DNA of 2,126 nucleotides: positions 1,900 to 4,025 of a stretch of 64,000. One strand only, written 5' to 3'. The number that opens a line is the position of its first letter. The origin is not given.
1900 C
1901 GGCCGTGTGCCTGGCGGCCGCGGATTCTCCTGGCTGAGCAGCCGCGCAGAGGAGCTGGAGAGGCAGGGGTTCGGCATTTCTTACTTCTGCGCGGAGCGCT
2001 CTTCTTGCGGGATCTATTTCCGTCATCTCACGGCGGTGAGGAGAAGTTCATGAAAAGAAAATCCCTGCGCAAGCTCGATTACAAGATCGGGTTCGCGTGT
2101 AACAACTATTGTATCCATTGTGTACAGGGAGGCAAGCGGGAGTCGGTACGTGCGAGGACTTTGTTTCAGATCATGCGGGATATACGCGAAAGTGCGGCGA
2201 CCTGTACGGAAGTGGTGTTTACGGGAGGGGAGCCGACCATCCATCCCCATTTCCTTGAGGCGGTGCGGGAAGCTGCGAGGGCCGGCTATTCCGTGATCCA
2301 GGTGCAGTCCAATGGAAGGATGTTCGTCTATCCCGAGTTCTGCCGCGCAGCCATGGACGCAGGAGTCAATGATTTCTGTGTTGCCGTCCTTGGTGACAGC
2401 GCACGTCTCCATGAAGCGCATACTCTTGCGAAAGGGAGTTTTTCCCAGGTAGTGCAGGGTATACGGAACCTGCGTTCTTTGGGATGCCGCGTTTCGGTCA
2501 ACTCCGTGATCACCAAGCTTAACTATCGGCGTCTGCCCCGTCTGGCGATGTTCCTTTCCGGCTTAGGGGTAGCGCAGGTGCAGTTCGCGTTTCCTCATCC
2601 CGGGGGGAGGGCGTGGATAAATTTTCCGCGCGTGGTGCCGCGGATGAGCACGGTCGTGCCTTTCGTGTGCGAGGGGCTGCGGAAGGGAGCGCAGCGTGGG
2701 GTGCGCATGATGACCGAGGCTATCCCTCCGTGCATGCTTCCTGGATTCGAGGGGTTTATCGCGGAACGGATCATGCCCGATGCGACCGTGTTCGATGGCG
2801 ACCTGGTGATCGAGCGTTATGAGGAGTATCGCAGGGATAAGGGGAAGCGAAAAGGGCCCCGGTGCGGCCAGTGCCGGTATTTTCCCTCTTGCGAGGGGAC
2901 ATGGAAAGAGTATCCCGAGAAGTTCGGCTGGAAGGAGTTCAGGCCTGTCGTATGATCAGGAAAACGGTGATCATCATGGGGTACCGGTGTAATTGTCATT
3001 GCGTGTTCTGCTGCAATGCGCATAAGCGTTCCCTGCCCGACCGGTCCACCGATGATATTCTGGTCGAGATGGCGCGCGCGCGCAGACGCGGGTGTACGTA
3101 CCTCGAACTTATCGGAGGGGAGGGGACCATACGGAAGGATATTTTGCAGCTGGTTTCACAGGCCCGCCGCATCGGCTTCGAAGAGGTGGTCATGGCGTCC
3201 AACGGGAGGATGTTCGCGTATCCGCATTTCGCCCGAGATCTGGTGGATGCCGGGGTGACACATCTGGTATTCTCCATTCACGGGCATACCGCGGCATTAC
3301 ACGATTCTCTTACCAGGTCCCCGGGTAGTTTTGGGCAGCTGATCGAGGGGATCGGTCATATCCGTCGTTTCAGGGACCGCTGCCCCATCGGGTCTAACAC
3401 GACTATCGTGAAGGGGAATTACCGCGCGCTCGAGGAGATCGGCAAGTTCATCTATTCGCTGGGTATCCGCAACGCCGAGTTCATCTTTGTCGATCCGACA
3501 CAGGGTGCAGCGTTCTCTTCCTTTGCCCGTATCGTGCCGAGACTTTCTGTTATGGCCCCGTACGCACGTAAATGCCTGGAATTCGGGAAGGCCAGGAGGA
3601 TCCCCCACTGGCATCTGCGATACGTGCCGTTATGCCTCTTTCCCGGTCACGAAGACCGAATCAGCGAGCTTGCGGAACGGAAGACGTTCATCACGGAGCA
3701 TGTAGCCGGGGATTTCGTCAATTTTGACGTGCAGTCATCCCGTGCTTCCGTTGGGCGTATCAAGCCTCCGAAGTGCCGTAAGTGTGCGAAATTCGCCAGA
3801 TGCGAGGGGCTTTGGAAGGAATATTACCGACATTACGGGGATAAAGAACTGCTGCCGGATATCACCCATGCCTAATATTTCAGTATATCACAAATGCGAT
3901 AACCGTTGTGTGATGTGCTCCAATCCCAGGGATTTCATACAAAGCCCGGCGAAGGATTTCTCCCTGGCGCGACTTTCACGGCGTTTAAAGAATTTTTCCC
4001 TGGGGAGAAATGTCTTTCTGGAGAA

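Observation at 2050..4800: Three tandem radical-SAM paralogs with conserved motif order and start/stop overlaps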

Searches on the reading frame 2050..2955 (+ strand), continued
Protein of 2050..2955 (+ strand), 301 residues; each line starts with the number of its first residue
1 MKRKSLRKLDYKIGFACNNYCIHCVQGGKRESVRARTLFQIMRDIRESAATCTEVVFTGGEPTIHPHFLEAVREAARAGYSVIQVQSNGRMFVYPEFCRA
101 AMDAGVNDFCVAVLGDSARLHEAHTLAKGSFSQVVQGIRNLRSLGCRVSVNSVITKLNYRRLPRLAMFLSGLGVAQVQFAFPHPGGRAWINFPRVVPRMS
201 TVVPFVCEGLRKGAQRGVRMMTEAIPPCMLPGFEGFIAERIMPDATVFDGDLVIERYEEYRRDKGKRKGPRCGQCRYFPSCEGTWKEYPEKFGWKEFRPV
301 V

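Call 74: find_encoding_contigs(protein=P0081, flank=10000, max_places=1)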
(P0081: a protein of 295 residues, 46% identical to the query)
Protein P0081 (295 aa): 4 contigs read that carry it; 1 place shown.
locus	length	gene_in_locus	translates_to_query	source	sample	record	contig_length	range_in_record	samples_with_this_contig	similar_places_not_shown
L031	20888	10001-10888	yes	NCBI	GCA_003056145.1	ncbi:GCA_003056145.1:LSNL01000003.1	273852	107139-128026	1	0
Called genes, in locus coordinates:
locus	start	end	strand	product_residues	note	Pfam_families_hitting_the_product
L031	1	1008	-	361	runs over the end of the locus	PF00814:TsaD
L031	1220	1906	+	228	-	PF03734:YkuD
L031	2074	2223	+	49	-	-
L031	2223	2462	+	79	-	PF04542:Sigma70_r2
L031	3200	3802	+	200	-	PF09335:VTT_dom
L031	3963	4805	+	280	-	PF00561:Abhydrolase_1, PF12146:Hydrolase_4, PF12697:Abhydrolase_6 (weak)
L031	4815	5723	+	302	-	PF00882:Zn_dep_PLPC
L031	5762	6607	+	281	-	PF01738:DLH (faint), PF12146:Hydrolase_4, PF00561:Abhydrolase_1, PF12697:Abhydrolase_6, PF20408:Abhydrolase_11 (faint)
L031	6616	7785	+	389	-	PF13439:Glyco_transf_4, PF13579:Glyco_trans_4_4, PF00534:Glycos_transf_1, PF13692:Glyco_trans_1_4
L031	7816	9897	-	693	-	PF17191:RecG_wedge, PF04851:ResIII, PF00176:SNF2-rel_dom (weak), PF00270:DEAD, PF00271:Helicase_C, PF22590:Cas3-like_C_2 (weak), PF19833:RecG_dom3_C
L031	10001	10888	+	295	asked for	PF04055:Radical_SAM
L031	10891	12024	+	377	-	PF04055:Radical_SAM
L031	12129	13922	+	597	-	PF02624:YcaO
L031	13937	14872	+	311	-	PF04055:Radical_SAM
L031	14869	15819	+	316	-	PF01478:Peptidase_A24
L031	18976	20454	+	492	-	PF13353:Fer4_12, PF04055:Radical_SAM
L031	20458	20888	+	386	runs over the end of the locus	PF04055:Radical_SAM, PF13353:Fer4_12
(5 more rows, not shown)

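Call 87: find_related_loci(query=A3, collection=viral_contigs, flank=8000)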
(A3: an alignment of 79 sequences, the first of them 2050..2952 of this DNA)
Query A3 (301 aa) in viral_contigs; peptide patterns used: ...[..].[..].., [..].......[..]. (x = any residue, [..] = any of these).
190 stretches matched a pattern; 8 encode a relative of the query (tblastn E <= 1e-3); 8 distinct loci.
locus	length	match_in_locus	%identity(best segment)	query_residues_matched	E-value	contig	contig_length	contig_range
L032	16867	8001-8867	32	9-292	4e-41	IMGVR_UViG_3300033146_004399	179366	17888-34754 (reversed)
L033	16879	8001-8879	33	9-293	2e-38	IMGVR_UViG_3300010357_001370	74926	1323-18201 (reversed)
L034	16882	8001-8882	30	4-290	4e-35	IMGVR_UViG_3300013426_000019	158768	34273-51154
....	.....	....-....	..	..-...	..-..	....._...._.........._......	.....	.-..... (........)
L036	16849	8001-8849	26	10-288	3e-32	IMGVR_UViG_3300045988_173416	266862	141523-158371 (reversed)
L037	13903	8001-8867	29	6-292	3e-31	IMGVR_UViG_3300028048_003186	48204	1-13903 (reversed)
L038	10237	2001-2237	29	15-95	9e-6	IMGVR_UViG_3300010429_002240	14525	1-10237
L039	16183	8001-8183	36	10-64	1e-6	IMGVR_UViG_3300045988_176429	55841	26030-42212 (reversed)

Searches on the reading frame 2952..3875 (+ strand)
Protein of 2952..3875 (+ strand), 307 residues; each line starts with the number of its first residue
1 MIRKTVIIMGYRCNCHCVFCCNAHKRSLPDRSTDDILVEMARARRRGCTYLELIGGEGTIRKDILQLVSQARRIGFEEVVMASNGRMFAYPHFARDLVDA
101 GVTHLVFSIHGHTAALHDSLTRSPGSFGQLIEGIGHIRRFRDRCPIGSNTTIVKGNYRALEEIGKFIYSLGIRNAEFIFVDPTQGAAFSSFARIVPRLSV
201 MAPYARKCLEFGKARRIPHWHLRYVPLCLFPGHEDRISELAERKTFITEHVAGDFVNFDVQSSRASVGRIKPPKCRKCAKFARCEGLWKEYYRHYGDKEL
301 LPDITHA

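Call 3: search_protein_families(library=pfam, proteins=[window:2952-3875:+], max_evalue=0.01)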
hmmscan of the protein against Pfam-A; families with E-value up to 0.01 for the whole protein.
window:2952-3875:+ (307 aa): 2 families
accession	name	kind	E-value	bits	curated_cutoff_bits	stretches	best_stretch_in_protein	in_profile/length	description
PF04055.27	Radical_SAM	-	1.5e-16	61.4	29.5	1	7-163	1-162/166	Radical SAM superfamily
PF13353.11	Fer4_12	-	0.0049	17.6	22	1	12-90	14-96/137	4Fe-4S single cluster domain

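Call 4: search_protein_families(library=ncbifam, proteins=[window:2952-3875:+], max_evalue=0.01)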
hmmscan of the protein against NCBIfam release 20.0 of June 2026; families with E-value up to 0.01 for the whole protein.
window:2952-3875:+ (307 aa): 38 families (the best 25 are shown)
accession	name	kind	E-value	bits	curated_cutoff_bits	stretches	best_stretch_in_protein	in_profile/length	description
NF038332.1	rSAM_rare_HxsC4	exception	1.2e-41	143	500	1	6-302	17-334/335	radical SAM protein HxsC4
TIGR03977.1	rSAM_pair_HxsC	equivalog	7.6e-20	71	267.9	1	6-169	28-192/292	His-Xaa-Ser system radical SAM maturase HxsC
TIGR04545.1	rSAM_ahbD_hemeb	equivalog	4.3e-18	65.9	500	1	11-184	8-179/339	heme b synthase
TIGR02668.1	moaA_archaeal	equivalog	9.6e-18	64.2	325.25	1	7-169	14-175/303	GTP 3',8-cyclase MoaA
TIGR04466.1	rSAM_BlsE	equivalog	4.2e-17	62.6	400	1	11-176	11-171/327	cytosylglucuronate decarboxylase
TIGR04055.1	rSAM_NirJ2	equivalog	1.1e-14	54.8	500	1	12-186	9-180/326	putative heme d1 biosynthesis radical SAM protein NirJ2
NF001199.0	PRK00164.2-1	equivalog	1.4e-14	53.9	231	1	7-166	16-174/308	GTP 3',8-cyclase MoaA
TIGR02666.1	moaA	equivalog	4.6e-14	52.1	284.05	1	11-157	18-170/336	GTP 3',8-cyclase MoaA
TIGR02109.1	PQQ_syn_pqqE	equivalog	6e-14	51.7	381.35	1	8-180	12-182/358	pyrroloquinoline quinone biosynthesis protein PqqE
NF045574.1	sacti_mat_StsB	exception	6.4e-14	51.6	625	1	12-176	105-265/466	StsB family radical SAM/SPASM domain sactipeptide maturase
NF045646.2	rSAM_Se_TrsS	equivalog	8.3e-14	50.9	490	1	7-120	90-206/441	radical SAM (seleno)protein TrsS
TIGR04053.2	TIGR04053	equivalog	2.3e-13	50.1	395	1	13-182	18-188/366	TIGR04053 family radical SAM/SPASM domain-containing protein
NF045702.1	rSAM_GDGT_ether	equivalog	1.2e-12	47.3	450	1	7-116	90-205/486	tetraether lipid synthase Tes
NF050035.1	rSAM_WgK_link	exception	4.9e-12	45.5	650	1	8-187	14-191/367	radical SAM/SPASM peptide maturase WgkB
TIGR04303.1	GeoRSP_rSAM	equivalog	9.8e-12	45.1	400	1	12-175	14-172/325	GeoRSP system radical SAM/SPASM protein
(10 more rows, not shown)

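Call 71: search_protein_families(library=padloc, proteins=[window:2952-3872:+], max_evalue=0.001)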
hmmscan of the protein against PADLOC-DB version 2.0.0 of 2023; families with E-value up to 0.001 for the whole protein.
window:2952-3872:+ (307 aa): 2 families
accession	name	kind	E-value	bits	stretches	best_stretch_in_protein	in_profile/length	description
PDLC02903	pVip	-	9.9e-10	36.3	1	11-171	8-162/257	Viperins not associated with kinases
PDLC02904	pVip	-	2.9e-08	31.6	1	11-172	11-167/262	Viperins associated with kinases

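Call 79: search_dna_similar(query=window:2952-3872:+, collection=plasmids, mode=protein, max_evalue=0.000001, max_rows=12)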
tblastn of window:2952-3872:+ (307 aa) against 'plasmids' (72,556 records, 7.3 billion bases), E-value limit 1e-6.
Records with a match: 28; places in all: 28; records where one place covers at least 80% of the query: 3.
Best place of each record, by identity: <60% 28.
By first word of the organism name: Clostridium 9; Rhizobium 4; Acinetobacter 3; Mesorhizobium 2; Hymenobacter 1; Caballeronia 1; Calothrix 1; Nostoc 1; Streptomyces 1; Halomontanus 1; and 4 more.
By predicted mobility (MOB-suite, as given by PLSDB): non-mobilizable 18; mobilizable 6; conjugative 4.
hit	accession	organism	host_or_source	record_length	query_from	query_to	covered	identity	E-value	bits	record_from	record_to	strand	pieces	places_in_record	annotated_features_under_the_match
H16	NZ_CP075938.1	Clostridium perfringens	feces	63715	13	300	94%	24.9%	4e-21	100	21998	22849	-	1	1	radical SAM protein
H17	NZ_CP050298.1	Mesorhizobium huakuii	Oxytropis kamtschatica,cell ...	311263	9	284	90%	24.0%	5e-9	65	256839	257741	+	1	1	radical SAM protein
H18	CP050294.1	Mesorhizobium loti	Oxytropis kamtschatica,cell ...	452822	9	284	90%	24.0%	5e-9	65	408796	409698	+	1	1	radical SAM protein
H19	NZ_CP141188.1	Hymenobacter sp. GOD-10R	single cell,Crepidiastrum sonchifolium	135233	3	228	74%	26.3%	2e-7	60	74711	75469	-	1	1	hxsC: His-Xaa-Ser system radical SAM maturase HxsC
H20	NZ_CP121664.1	Rhizobium sp. CB3090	Gliricidia sp.,cell culture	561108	7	242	77%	25.2%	3e-10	69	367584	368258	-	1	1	radical SAM protein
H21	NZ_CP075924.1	Clostridium perfringens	feces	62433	68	300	76%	24.5%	4e-14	80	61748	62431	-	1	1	radical SAM protein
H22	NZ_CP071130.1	Caballeronia sp. M1242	Homo sapiens,ETA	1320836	9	196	61%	29.1%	6e-9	64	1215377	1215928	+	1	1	none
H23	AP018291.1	Calothrix sp. NIES-4105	-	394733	5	178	57%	30.1%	7e-8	61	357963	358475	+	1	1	hypothetical protein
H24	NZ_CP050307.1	Rhizobium lusitanum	Oxytropis pumilio,cell culture,root ...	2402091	9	210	66%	25.7%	2e-7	60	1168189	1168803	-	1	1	none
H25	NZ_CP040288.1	Nostoc sp. C057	Phaeoceros,pure culture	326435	7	181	57%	28.8%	2e-8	63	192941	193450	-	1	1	hxsC: His-Xaa-Ser system radical SAM maturase HxsC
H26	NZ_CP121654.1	Rhizobium sp. CB3171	Calliandra calothyrsus,cell culture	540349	7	200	63%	25.6%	8e-11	70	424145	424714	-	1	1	radical SAM protein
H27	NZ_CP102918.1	Clostridium botulinum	Pate collected as part of botulism ...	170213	13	199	61%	26.6%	4e-7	59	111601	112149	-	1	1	radical SAM protein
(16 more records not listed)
